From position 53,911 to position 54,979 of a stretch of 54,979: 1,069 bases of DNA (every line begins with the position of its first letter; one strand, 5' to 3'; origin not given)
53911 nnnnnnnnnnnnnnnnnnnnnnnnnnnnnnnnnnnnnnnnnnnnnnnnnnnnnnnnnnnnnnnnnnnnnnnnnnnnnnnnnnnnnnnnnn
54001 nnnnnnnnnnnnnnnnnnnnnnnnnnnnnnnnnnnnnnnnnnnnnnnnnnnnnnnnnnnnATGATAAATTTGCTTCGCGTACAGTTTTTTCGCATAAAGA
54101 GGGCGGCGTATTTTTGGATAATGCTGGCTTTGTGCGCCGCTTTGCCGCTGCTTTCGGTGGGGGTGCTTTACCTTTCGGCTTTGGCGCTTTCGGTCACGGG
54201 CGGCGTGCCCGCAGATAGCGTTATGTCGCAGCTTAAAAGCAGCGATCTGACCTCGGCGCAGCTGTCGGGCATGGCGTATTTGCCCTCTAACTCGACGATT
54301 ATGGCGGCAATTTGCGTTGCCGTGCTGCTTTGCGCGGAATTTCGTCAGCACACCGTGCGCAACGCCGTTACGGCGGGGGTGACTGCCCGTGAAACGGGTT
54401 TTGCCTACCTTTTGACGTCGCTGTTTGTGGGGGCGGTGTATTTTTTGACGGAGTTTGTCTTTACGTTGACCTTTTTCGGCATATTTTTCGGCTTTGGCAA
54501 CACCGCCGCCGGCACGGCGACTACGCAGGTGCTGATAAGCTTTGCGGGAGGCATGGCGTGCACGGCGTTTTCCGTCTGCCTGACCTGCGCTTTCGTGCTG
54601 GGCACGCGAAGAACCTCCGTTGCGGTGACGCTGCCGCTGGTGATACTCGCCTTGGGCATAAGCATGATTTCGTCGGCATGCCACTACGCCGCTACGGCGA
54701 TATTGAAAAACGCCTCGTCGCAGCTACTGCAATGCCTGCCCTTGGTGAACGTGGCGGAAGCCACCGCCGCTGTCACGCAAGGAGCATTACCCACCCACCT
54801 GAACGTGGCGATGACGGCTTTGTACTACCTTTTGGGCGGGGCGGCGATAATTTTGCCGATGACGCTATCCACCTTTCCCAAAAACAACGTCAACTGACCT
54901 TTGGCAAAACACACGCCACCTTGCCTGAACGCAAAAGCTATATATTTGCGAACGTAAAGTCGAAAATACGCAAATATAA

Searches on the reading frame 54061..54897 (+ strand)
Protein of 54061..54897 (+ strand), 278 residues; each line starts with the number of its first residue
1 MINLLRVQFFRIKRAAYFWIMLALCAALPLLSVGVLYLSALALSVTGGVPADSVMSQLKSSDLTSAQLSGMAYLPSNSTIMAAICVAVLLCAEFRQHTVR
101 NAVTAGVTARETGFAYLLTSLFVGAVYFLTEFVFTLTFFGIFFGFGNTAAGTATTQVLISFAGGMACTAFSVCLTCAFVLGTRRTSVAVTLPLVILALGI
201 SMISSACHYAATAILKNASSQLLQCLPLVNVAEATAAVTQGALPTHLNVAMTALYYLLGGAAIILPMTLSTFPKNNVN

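Call 59: find_encoding_contigs(protein=window:54061-54897:+, flank=10000, max_places=6)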
Protein window:54061-54897:+ (278 aa): 3 contigs read that carry it; 3 places shown.
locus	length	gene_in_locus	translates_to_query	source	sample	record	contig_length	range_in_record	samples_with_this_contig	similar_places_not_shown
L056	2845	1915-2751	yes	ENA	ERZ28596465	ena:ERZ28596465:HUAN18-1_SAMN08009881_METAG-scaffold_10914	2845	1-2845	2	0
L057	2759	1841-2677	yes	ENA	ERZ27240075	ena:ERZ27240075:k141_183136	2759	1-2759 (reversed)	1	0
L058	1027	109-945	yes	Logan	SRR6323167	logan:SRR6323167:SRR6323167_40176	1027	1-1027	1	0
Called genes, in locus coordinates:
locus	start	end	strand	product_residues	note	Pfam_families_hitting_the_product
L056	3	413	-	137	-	?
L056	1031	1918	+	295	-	PF00005:ABC_tran, PF13304:AAA_21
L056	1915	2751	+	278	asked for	PF12730:ABC2_membrane_4 (weak)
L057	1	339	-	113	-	?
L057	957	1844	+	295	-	PF00005:ABC_tran, PF13304:AAA_21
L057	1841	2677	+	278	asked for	PF12730:ABC2_membrane_4 (weak)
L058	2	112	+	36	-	?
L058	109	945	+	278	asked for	PF12730:ABC2_membrane_4 (weak)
